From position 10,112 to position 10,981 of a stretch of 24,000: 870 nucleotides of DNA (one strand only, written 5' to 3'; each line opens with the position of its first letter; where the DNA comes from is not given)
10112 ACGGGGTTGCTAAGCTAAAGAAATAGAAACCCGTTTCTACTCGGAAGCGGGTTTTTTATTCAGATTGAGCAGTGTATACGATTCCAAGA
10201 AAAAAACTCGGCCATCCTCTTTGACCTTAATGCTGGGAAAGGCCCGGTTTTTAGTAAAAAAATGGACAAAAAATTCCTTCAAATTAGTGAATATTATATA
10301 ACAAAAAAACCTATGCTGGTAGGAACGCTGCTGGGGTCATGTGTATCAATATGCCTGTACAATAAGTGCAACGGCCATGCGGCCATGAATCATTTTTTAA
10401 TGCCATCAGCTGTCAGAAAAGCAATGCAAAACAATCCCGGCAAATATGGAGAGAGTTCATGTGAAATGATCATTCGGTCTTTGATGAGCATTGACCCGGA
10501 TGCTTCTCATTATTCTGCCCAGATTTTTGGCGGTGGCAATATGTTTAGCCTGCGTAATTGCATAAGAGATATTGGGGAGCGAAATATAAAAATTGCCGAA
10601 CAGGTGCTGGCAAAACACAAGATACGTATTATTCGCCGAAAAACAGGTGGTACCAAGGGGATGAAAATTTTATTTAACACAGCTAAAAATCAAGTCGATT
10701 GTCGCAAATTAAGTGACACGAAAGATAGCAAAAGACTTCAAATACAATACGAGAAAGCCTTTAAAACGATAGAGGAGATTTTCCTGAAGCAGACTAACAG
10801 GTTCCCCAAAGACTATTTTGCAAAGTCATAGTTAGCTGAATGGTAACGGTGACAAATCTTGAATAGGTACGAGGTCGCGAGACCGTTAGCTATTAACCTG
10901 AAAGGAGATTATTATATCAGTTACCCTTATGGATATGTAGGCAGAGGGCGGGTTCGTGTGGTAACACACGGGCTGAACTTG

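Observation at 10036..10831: c-di-GMP-I riboswitch driving a stand-alone CheD-like deamidase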

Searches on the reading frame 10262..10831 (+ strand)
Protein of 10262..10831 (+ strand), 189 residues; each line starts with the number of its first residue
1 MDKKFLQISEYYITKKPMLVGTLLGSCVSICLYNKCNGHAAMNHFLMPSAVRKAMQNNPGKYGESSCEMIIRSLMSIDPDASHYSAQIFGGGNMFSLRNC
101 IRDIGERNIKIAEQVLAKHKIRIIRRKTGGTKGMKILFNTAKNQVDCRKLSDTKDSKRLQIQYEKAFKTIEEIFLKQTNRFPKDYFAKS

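Call 5: search_protein_families(library=pfam, proteins=[window:10262-10831:+], max_evalue=0.01)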
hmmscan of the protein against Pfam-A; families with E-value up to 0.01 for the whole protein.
window:10262-10831:+ (189 aa): 1 family
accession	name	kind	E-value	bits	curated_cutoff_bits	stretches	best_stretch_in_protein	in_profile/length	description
PF03975.18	CheD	-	4.6e-22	78.7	25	1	47-148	2-107/108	CheD chemotactic sensory transduction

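Call 6: search_protein_families(library=ncbifam, proteins=[window:10262-10831:+], max_evalue=0.01)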
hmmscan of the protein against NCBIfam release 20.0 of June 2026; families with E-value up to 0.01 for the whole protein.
window:10262-10831:+ (189 aa): 9 families
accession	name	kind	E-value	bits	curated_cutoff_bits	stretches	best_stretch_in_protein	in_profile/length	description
NF010013.0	PRK13487.1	equivalog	2.9e-30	105.2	223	1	9-162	31-182/201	chemoreceptor glutamine deamidase CheD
NF041119.1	CheD_Thtga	equivalog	1.7e-28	100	240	1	3-152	2-151/160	chemoreceptor glutamine deamidase/glutamate methylesterase CheD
NF010018.0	PRK13495.1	equivalog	6.6e-25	88.2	243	1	2-152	2-150/159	chemoreceptor glutamine deamidase CheD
NF010014.0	PRK13489.1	equivalog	9.6e-24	84.9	290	1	9-160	26-180/238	chemoreceptor glutamine deamidase CheD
NF010020.0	PRK13498.1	equivalog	1.2e-22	80.6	236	1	5-148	11-156/168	chemoreceptor glutamine deamidase CheD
NF010015.0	PRK13490.1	equivalog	2e-21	76.7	251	1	10-149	12-154/162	chemoreceptor glutamine deamidase CheD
NF010019.0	PRK13497.1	equivalog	1.7e-19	70.3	313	1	9-161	15-166/184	chemoreceptor glutamine deamidase CheD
NF010016.0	PRK13493.1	equivalog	2.7e-15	56.8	369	1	11-167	51-211/227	chemoreceptor glutamine deamidase CheD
NF010017.0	PRK13494.1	equivalog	2.7e-14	53.1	285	1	18-138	27-145/163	chemoreceptor glutamine deamidase CheD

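Call 8: find_homologous_proteins(query=window:10262-10828:+, max_evalue=0.001)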
Query window:10262-10828:+ (189 aa): 42 proteins with E <= 0.001 among 73 candidates.
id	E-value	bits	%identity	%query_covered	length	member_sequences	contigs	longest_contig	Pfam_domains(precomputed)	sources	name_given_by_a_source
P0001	2.8e-122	423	100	100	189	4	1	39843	PF03975.19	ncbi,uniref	ncbi:MAG: chemotaxis protein CheD [Candidatus Desulfatibia sp.]|uniref:chemotaxis protein CheD n=1 T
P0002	1.6e-105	368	85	100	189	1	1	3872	PF03975.19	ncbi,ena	-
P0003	2.8e-104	364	86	99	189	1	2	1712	PF03975.19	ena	-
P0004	4.5e-95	334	78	100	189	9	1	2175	PF03975.19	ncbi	-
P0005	3.8e-89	315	78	96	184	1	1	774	PF03975.19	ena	-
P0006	4.4e-77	276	69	94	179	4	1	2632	PF03975.19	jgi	jgi:chemotaxis protein CheD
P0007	2.8e-75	270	70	94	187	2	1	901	PF03975.19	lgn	-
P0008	1.4e-72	261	69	88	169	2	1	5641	PF03975.19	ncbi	-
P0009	1.3e-65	239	61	91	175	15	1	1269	PF03975.19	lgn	-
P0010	2.3e-65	238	60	97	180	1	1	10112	PF03975.19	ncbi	ncbi:MAG: chemotaxis protein CheD [Pseudomonadota bacterium]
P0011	1.3e-60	222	72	70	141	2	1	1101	PF03975.19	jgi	-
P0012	1.8e-44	170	51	84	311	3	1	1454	PF03975.19,PF00072.31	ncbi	-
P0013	8.2e-42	161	47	87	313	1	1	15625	PF03975.19,PF00072.31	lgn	-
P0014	9.2e-40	154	59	67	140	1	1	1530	-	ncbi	-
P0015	1.5e-38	150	46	84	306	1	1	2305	PF03975.19,PF00072.31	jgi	jgi:chemotaxis receptor (MCP) glutamine deamidase CheD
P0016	1.5e-38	150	46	84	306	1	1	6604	PF03975.19,PF00072.31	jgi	jgi:chemotaxis receptor (MCP) glutamine deamidase CheD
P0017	2.2e-38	150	49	78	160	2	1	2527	PF03975.19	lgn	-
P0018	2.4e-38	150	50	78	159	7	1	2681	PF03975.19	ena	-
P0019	3.1e-37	146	47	78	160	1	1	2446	PF03975.19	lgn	-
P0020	1.4e-36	144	45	89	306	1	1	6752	PF03975.19,PF00072.31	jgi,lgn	jgi:two-component system chemotaxis response regulator CheB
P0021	5.5e-36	142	47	78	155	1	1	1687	PF03975.19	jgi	jgi:chemotaxis protein CheD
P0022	5.6e-36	142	49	78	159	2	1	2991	PF03975.19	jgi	jgi:chemotaxis protein CheD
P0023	2.7e-35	140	47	78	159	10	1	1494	PF03975.19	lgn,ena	-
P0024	3.6e-35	139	49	76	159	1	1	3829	PF03975.19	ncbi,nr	ncbi:MAG: hypothetical protein E4H40_02385 [Candidatus Brocadiia bacterium]|nr:MAG: hypothetical pro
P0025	6.9e-35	138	45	78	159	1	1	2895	PF03975.19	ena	-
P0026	9.8e-35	138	48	78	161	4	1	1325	PF03975.19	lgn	-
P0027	1.7e-34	137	47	78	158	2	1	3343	PF03975.19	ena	-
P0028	4.7e-34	136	47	78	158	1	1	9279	PF03975.19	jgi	jgi:chemotaxis protein CheD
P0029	5.2e-34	136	47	78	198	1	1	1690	PF03975.19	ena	-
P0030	6.7e-34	135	47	78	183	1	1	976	PF03975.19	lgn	-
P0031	1.8e-32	131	47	78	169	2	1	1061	PF03975.19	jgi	-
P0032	3.9e-29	120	43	80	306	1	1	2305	PF03975.19,PF00072.31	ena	-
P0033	2.4e-28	117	42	83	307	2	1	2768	PF03975.19,PF00072.31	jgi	jgi:two-component system chemotaxis response regulator CheB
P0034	3.5e-28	117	45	74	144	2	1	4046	PF03975.19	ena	-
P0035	3.8e-16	77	35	75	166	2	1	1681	PF03975.19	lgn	-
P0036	1.2e-14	73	33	75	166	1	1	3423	PF03975.19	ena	-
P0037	6.3e-14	70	31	83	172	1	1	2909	PF03975.19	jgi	jgi:chemotaxis protein CheD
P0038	6.7e-13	67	31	75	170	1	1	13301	PF03975.19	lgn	-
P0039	1.4e-12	66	32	76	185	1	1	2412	PF03975.19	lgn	-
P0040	1.8e-12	65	29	83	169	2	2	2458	PF03975.19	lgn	-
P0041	2.1e-9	56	28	84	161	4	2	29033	PF03975.19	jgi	jgi:chemotaxis protein CheD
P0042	5.5e-8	51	36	48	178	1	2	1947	PF03975.19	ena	-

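Call 10: search_solved_structures(query=window:10262-10828:+, max_evalue=0.01, show_alignments=2)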
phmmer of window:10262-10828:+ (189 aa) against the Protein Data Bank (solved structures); distinct sequences matched with E-value up to 0.01: 1.
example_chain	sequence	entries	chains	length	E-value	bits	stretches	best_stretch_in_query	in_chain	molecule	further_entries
2f9z_C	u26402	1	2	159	3.1e-17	66.2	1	3-151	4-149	PROTEIN (chemotaxis methylation protein)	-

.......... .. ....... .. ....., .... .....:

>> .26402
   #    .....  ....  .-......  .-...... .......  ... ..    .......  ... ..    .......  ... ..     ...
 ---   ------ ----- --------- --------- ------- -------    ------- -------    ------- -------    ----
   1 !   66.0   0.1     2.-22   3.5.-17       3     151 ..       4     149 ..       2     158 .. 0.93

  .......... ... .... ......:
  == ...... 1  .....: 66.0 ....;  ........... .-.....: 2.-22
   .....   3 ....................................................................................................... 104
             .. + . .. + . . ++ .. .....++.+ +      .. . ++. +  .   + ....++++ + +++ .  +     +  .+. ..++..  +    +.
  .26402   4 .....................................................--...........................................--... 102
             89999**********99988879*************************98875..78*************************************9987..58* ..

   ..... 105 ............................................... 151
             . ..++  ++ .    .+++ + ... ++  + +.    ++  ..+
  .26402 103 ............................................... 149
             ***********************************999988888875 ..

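Call 12: find_related_loci(query=window:10262-10828:+, collection=genome_contigs, flank=6000)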
Query window:10262-10828:+ (189 aa) in genome_contigs; peptide patterns used: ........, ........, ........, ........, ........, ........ (x = any residue, [..] = any of these).
72 stretches matched a pattern, but none encodes a relative of the query by tblastn (E <= 1e-3).

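Call 14: find_related_loci(query=A1, collection=genome_contigs, flank=6000)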
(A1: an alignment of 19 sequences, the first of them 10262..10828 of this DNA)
Query A1 (189 aa) in genome_contigs; peptide patterns used: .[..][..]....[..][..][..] (x = any residue, [..] = any of these).
599 stretches matched a pattern (row limit reached: there are more); 590 encode a relative of the query (tblastn E <= 1e-3); the best 80 are kept; 80 distinct loci.
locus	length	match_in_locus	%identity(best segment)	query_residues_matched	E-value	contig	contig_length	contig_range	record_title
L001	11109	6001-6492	46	1-165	5e-47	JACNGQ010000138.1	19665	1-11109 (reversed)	MAG: Planctomycetota bacterium isolate NIOZ-UU13 NIOZ-UU_NODE_3380_length_19665_cov_10.8222, whole genome shotgun sequen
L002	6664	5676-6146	44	2-159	8e-42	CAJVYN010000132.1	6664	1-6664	TPA_asm: uncultured bacterium isolate DRR093003_bin.2_MetaBAT_v2.12.1_MAG genome assembly, contig: NODE_1697_length_6664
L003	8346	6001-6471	41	3-160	1e-35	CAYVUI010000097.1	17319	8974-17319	MAG TPA_asm: uncultured Pirellulales bacterium isolate SRP141376_co4_233 genome assembly, contig: NODE_5678_length_17319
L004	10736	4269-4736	38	1-157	3e-35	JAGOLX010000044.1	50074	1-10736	MAG: Phycisphaerae bacterium isolate Go_SlDig_bin_445 Go_SlDig_1768_length_50074_cov_10.787054, whole genome shotgun seq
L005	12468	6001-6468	36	2-160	1e-34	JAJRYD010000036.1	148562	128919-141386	MAG: Nitrospirae bacterium isolate Dive96_bin3.244 k141_2903270, whole genome shotgun sequence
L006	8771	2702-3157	40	1-153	2e-32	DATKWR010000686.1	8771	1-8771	MAG TPA_asm: Sedimentisphaerales bacterium isolate SMAG_U14168 k141_4997563, whole genome shotgun sequence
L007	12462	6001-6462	41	5-160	1e-32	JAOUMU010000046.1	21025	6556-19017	MAG: Nitrospinota bacterium isolate 8_1_July_SF_Bin48 8_1_July_SF_Bin48_scaffold_807_c1, whole genome shotgun sequence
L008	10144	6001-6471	37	2-160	2e-32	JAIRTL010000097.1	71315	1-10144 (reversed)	MAG: Planctomycetota bacterium isolate Ct408_bin81 k119_4752666, whole genome shotgun sequence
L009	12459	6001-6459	36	5-160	3e-31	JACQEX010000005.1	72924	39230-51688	MAG: Nitrospinota bacterium isolate NC_groundwater_1032_Pr1_S-0.65um_54_26 Montesol18_Sp65_coassembly_scaffold_36130, wh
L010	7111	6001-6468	35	1-157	5e-31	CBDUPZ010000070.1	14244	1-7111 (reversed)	MAG TPA_asm: uncultured bacterium isolate SRR6823441_binner12_Refined_51 genome assembly, contig: ERZ1742239.5421, whole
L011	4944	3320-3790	38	2-160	4e-31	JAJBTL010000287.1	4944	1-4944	MAG: Planctomycetota bacterium isolate U_126843 U_126843=NODE_2358_length_4944_cov_5.217631, whole genome shotgun sequen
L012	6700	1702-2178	36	1-160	1e-30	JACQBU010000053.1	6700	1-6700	MAG: Nitrospinota bacterium isolate NC_groundwater_950_Pr1_S-0.2um_59_16 Montesol18-Sp2_coassembly_scaffold_340535, whol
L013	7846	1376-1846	35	3-158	4e-30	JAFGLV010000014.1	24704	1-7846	MAG: Sedimentisphaerales bacterium isolate Zod_Metabat.417 k87_1233638, whole genome shotgun sequence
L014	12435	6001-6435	36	2-150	3e-28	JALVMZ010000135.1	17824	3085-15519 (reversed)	MAG: Desulfobacteraceae bacterium isolate A3_maxbin2_scaf2bin.136 A3_NODE_1660_length_17824_cov_2.867774, whole genome s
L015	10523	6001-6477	34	1-160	5e-32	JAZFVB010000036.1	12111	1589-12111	MAG: Nitrospinota bacterium isolate BS2bin.9 BS2bin.9_36, whole genome shotgun sequence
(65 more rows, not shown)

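Call 15: find_encoding_contigs(protein=P0010, flank=6000, max_places=3)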
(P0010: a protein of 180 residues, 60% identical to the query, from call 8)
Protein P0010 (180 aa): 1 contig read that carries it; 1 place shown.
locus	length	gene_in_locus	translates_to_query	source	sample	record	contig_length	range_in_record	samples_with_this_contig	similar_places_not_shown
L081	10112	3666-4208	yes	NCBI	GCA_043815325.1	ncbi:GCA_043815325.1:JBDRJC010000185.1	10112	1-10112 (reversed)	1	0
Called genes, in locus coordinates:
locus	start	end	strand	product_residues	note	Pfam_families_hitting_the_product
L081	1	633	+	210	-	PF00158:Sigma54_activat, PF14532:Sigma54_activ_2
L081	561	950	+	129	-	PF25601:AAA_lid_14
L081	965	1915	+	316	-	PF04463:2-thiour_desulf, PF08349:DUF1722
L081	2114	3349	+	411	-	PF07690:MFS_1, PF06779:MFS_4 (faint), PF12832:MFS_1_like (weak), PF07690:MFS_1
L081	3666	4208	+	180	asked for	PF03975:CheD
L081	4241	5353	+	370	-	PF12797:Fer4_2 (faint), PF12837:Fer4_6 (faint), PF14697:Fer4_21 (faint), PF13237:Fer4_10, PF12838:Fer4_7, PF13187:Fer4_9, PF00037:Fer4 (weak)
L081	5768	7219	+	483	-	PF02629:CoA_binding, PF13380:CoA_binding_2, PF13607:Succ_CoA_lig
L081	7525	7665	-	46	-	-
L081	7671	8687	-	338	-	PF03480:DctP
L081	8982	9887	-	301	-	PF03916:NrfD, PF04976:DmsC (weak)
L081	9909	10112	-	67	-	?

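Call 16: find_encoding_contigs(protein=P0008, flank=6000, max_places=3)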
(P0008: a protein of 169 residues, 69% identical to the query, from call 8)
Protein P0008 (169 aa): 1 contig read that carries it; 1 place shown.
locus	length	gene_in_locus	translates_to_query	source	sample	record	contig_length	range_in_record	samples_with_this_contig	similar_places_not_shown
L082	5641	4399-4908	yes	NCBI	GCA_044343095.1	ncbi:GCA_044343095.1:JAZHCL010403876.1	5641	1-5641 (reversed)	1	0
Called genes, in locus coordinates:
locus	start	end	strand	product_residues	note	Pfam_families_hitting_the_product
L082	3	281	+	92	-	?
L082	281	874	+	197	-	PF02771:Acyl-CoA_dh_N, PF02770:Acyl-CoA_dh_M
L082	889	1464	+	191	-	PF00441:Acyl-CoA_dh_1, PF08028:Acyl-CoA_dh_2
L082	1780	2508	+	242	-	PF01144:CoA_trans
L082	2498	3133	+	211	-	PF01144:CoA_trans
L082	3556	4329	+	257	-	PF08241:Methyltransf_11 (faint), PF13649:Methyltransf_25 (faint), PF01739:CheR, PF08242:Methyltransf_12 (faint), PF13847:Methyltransf_31 (faint)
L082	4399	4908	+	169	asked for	PF03975:CheD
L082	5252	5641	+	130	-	?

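Call 17: find_encoding_contigs(protein=P0002, flank=6000, max_places=3)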
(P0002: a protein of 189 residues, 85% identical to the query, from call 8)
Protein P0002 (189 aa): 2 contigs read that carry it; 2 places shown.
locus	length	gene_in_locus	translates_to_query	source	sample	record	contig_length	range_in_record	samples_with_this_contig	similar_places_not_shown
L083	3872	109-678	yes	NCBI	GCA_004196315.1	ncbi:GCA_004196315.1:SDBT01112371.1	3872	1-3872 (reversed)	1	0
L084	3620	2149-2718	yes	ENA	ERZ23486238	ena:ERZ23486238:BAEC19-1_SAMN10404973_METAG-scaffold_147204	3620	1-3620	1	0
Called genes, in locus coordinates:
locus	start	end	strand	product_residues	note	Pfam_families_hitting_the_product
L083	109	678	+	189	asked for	PF03975:CheD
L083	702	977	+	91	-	PF03705:CheR_N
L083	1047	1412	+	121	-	PF07238:PilZ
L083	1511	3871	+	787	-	?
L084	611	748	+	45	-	-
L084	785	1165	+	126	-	PF01584:CheW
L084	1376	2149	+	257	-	PF01739:CheR, PF13649:Methyltransf_25 (faint), PF08242:Methyltransf_12 (faint), PF13489:Methyltransf_23 (weak)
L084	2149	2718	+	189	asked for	PF03975:CheD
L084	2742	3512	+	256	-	PF03705:CheR_N, PF01739:CheR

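Call 18: find_encoding_contigs(protein=P0004, flank=6000, max_places=3)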
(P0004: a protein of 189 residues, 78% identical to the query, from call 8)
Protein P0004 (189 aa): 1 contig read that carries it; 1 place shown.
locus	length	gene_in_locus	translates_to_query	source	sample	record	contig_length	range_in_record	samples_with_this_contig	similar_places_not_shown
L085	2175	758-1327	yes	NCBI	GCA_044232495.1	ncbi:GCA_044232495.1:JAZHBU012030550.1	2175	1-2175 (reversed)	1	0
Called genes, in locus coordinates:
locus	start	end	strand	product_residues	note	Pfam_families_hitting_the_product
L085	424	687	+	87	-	-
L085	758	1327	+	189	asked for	PF03975:CheD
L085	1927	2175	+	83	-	?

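Call 19: find_encoding_contigs(protein=P0006, flank=6000, max_places=3)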
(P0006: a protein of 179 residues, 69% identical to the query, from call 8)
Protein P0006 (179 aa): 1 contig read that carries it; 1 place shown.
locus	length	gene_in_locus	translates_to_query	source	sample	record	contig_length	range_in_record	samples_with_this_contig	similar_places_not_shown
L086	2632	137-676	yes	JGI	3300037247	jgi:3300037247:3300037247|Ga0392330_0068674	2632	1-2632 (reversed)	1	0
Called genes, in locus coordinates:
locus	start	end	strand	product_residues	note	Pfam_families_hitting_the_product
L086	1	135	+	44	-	?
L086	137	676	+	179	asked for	PF03975:CheD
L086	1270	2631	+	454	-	?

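Call 20: find_encoding_contigs(protein=P0003, flank=6000, max_places=3)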
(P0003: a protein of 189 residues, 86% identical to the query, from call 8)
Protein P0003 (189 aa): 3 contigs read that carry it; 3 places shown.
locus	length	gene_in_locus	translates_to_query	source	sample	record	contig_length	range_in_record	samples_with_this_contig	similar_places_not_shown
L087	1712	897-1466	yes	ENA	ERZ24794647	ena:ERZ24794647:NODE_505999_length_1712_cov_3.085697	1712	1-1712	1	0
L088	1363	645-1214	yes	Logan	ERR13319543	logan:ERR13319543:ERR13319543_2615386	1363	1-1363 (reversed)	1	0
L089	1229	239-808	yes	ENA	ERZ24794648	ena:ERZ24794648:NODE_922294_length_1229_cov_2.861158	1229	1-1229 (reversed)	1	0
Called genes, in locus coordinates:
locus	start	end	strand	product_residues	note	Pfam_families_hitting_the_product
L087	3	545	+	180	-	?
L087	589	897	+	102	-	PF01739:CheR, PF13489:Methyltransf_23 (weak)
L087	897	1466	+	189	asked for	PF03975:CheD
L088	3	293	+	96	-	?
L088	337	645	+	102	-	PF01739:CheR, PF13489:Methyltransf_23 (weak)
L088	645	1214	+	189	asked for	PF03975:CheD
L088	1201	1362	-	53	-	?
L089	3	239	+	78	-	?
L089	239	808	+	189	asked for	PF03975:CheD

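Call 21: find_encoding_contigs(protein=P0013, flank=6000, max_places=3)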
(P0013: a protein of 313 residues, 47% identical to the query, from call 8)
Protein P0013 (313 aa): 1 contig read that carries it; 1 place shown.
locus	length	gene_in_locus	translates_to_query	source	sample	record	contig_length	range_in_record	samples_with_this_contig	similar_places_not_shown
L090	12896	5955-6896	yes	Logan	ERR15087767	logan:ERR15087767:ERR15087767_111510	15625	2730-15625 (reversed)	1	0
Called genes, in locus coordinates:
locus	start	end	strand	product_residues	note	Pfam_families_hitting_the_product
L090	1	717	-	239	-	?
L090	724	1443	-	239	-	PF01255:Prenyltransf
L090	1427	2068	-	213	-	PF13580:SIS_2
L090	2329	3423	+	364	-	PF00712:DNA_pol3_beta, PF02767:DNA_pol3_beta_2, PF02768:DNA_pol3_beta_3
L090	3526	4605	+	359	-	PF02463:SMC_N, PF13175:AAA_15 (weak), PF13476:AAA_23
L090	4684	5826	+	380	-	PF13524:Glyco_trans_1_2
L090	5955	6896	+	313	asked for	PF03975:CheD, PF00072:Response_reg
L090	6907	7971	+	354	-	PF13439:Glyco_transf_4, PF13477:Glyco_trans_4_2, PF13579:Glyco_trans_4_4 (weak), PF00534:Glycos_transf_1, PF13692:Glyco_trans_1_4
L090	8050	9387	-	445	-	PF04734:Ceramidase_alk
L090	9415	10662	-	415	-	PF00072:Response_reg, PF08668:HDOD, PF01966:HD (weak)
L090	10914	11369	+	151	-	-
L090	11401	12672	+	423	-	-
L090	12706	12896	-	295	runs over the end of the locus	PF00551:Formyl_trans_N (weak)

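Call 22: find_encoding_contigs(protein=P0001, flank=10000, max_places=3)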
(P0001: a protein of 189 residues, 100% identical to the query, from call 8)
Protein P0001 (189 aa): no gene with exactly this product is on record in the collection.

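Call 33: find_related_loci(query=A3, collection=metagenome_contigs, flank=4000)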
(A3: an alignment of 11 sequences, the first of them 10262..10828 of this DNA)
Query A3 (189 aa) in metagenome_contigs; peptide patterns used: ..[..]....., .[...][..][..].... (x = any residue, [..] = any of these).
593 stretches matched a pattern; 11 encode a relative of the query (tblastn E <= 1e-3); 11 distinct loci.
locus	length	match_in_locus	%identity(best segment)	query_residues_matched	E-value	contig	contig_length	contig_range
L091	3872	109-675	85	1-189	5e-115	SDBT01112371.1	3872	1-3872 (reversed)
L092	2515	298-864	79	1-189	3e-108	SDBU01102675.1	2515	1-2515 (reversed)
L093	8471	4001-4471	55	1-156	3e-54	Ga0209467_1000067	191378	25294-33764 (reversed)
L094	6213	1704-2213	48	1-170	2e-48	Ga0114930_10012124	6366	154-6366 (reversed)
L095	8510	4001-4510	48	1-170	2e-48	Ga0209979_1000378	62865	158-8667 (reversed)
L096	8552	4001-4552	39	1-182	2e-38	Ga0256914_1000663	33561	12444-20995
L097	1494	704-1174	41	1-158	4e-39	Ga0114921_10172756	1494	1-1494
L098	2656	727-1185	38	1-154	5e-35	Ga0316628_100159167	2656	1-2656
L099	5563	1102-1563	42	1-155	1e-33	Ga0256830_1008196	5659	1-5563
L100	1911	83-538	38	1-154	1e-33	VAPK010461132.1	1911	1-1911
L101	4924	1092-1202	95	50-86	2e-19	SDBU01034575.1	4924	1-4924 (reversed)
